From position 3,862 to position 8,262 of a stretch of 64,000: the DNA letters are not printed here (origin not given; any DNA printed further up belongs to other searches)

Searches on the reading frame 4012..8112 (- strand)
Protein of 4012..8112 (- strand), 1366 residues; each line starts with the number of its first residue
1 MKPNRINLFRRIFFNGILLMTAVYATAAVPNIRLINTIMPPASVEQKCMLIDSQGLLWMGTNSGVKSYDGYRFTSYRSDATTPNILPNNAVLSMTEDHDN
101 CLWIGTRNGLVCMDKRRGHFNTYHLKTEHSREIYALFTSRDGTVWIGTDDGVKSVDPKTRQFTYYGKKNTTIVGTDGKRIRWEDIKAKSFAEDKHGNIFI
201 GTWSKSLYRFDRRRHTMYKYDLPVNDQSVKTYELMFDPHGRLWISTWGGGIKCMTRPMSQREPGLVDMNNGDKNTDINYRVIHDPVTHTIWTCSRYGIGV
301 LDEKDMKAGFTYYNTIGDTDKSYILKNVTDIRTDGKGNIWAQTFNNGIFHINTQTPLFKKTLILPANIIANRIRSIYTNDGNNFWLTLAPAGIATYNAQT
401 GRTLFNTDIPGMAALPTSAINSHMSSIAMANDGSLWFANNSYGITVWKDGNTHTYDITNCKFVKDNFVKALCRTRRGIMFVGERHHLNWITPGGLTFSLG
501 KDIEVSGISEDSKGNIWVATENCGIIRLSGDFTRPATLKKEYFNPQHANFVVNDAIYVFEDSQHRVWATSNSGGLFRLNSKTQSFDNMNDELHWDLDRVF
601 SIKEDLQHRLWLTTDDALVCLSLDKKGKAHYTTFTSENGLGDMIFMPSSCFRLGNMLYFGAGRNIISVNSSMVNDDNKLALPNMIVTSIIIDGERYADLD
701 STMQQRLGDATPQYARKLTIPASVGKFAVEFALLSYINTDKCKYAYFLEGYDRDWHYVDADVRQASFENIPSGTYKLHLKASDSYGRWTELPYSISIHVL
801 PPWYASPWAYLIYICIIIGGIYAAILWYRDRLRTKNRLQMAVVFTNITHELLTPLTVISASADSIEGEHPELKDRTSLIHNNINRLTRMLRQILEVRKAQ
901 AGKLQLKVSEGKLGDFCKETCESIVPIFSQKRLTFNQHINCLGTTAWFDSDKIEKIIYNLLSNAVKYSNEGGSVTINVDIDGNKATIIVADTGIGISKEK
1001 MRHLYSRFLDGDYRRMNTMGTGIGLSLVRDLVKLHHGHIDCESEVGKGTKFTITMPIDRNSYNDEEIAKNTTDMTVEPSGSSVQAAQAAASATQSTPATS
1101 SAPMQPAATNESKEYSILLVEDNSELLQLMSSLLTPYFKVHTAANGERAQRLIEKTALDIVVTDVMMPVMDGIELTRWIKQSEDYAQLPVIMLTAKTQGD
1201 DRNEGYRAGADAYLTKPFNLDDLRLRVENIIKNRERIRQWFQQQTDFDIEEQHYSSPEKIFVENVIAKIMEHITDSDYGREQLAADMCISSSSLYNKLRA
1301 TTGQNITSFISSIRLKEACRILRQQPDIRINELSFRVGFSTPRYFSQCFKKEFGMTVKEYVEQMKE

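Call 66: search_protein_families(library=pfam, proteins=[window:4012-8112:-], max_evalue=0.00001)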
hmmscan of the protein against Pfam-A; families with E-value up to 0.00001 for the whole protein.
window:4012-8112:- (1366 aa): 7 families
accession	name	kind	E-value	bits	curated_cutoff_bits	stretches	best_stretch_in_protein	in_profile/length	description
PF07494.17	Reg_prop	-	2.1e-33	110.5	20.4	0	86-108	2-24/24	Two component regulator propeller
PF02518.31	HATPase_c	-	5.7e-28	98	26.4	1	949-1058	2-110/111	Histidine kinase-, DNA gyrase B-, and HSP90-like ATPase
PF00072.30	Response_reg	-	5.6e-27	94.6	30.2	1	1117-1227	1-110/111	Response regulator receiver domain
PF12833.13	HTH_18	-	1.4e-16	61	33.6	1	1283-1362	1-79/80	Helix-turn-helix domain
PF07495.19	Y_Y_Y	-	1.7e-15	57.1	26.6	1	735-800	1-65/65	Y_Y_Y domain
PF00512.31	HisKA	-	1.8e-09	38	26.9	1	843-902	5-66/66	His Kinase A (phospho-acceptor) domain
PF00165.29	HTH_AraC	-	6.7e-09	36.1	26.6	1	1327-1361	8-41/42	Bacterial regulatory helix-turn-helix proteins, AraC family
